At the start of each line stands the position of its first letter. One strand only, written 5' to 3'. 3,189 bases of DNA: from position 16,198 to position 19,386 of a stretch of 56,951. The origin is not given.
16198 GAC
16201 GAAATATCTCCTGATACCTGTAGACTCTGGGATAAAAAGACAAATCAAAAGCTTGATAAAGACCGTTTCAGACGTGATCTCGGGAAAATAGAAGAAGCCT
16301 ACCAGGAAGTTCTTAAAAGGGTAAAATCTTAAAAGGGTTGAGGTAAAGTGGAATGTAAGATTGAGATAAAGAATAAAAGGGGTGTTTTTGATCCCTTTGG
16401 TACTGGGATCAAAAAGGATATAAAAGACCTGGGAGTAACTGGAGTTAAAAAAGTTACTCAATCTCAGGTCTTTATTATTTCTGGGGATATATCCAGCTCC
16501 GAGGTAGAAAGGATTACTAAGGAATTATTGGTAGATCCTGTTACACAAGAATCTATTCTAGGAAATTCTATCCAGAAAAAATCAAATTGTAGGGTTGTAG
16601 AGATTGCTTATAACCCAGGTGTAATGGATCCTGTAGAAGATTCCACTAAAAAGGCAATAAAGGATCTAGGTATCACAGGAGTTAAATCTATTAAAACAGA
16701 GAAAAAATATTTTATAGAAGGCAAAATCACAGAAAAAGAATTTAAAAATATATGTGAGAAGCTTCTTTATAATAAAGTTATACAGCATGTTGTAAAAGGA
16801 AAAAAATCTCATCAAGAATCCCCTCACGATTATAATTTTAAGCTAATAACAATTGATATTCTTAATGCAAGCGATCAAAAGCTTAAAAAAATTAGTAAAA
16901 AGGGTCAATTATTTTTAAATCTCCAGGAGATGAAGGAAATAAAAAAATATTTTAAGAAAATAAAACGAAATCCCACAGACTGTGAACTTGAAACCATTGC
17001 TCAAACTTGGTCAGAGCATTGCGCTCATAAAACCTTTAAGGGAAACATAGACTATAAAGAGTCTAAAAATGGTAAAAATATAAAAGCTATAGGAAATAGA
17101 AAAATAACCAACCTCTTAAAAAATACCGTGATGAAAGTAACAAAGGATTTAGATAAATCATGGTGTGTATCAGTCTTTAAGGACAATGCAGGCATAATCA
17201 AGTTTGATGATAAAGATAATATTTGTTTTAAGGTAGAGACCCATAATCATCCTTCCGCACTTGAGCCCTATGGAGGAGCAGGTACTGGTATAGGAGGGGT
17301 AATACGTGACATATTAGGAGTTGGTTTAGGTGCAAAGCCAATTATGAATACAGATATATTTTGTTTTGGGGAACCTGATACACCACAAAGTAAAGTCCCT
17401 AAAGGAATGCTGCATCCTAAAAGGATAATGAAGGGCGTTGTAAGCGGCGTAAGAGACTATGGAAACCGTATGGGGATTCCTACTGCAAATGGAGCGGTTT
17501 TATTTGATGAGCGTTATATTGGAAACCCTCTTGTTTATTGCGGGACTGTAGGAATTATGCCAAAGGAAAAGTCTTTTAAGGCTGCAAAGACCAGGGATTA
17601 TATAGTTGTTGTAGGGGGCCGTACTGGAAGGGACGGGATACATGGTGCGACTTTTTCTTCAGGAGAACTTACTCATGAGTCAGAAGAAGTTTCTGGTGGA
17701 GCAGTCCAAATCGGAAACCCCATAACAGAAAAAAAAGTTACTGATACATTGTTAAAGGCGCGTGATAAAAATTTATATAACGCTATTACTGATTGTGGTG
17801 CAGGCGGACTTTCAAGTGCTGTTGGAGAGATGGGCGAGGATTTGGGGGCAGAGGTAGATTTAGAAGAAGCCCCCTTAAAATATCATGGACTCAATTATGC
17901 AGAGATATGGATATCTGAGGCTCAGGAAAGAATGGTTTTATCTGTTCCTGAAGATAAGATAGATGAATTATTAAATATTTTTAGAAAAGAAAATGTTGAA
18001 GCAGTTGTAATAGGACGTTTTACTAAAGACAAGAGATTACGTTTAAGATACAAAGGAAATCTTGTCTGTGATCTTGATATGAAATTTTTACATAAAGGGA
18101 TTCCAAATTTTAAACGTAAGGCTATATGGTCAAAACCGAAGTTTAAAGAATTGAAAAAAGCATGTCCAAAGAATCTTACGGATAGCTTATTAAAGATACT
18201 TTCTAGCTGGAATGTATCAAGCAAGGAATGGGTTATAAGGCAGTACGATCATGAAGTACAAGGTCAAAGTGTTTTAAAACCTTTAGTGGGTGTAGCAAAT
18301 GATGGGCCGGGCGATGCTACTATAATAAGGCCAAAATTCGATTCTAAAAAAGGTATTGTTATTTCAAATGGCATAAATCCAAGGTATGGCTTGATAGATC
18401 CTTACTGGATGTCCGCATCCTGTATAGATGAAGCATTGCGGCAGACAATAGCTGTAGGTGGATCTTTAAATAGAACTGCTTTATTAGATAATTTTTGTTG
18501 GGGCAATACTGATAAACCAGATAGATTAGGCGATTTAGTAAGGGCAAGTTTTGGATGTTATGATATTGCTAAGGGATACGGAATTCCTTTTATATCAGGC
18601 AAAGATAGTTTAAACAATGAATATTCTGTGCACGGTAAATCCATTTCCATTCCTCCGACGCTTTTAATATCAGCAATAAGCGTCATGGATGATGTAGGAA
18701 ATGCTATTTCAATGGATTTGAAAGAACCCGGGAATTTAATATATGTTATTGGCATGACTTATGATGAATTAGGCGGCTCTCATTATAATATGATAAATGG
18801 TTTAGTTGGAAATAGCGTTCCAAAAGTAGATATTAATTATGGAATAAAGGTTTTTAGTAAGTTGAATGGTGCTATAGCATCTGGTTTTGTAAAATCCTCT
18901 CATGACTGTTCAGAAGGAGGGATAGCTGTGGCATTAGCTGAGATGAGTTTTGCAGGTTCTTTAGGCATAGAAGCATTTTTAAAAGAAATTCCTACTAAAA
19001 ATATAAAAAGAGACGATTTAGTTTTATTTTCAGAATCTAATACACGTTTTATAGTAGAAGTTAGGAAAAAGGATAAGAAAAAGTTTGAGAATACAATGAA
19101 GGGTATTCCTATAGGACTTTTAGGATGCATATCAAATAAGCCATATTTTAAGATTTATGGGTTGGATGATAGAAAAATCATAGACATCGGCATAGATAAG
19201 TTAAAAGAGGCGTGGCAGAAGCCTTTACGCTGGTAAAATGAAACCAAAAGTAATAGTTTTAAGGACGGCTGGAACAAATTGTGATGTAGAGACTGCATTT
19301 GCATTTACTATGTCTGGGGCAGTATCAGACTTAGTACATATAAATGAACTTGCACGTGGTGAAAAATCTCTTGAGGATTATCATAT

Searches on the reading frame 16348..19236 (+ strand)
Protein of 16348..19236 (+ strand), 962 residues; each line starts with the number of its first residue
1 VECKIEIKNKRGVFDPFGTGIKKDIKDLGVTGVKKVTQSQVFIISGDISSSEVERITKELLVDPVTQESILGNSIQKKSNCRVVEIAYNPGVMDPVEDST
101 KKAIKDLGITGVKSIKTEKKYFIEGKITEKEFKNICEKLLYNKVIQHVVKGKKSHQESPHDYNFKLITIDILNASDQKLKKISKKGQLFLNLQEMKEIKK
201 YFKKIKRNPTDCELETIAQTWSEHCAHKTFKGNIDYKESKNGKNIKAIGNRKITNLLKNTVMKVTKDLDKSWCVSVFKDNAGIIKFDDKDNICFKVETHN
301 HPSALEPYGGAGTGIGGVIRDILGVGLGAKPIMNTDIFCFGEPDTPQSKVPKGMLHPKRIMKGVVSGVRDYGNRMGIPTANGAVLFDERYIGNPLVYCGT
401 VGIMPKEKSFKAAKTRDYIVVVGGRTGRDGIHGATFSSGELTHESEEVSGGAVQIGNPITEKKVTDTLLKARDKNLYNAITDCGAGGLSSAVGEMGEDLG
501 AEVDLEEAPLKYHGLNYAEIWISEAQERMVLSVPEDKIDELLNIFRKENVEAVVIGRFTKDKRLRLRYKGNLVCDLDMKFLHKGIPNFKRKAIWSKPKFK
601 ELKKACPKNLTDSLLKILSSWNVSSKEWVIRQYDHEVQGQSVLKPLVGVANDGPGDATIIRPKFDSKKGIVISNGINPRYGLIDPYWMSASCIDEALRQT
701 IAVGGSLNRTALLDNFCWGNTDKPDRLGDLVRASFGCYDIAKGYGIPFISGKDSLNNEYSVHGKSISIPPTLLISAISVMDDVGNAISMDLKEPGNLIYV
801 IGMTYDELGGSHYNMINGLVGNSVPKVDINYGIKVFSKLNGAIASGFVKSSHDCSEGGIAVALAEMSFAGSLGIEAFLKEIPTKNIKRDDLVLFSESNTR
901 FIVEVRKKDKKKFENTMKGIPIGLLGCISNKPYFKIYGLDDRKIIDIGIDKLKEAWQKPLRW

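Call 9: search_protein_families(library=pfam, proteins=[window:16348-19236:+])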
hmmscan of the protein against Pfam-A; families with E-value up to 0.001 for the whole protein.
window:16348-19236:+ (962 aa): 4 families
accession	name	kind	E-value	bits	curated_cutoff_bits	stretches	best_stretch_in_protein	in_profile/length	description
PF02769.27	AIRS_C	-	1e-44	152.9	23.1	2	417-569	4-156/156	AIR synthase related protein, C-terminal domain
PF00586.29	AIRS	-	2.6e-27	95.9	24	2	279-404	2-112/112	AIR synthase related protein, N-terminal domain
PF02700.19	PurS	-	2.6e-20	72.8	22.2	2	3-68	2-72/77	Phosphoribosylformylglycinamidine (FGAM) synthase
PF18072.6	FGAR-AT_linker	-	3.4e-19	69.5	26.6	1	179-228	1-50/50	Formylglycinamide ribonucleotide amidotransferase linker domain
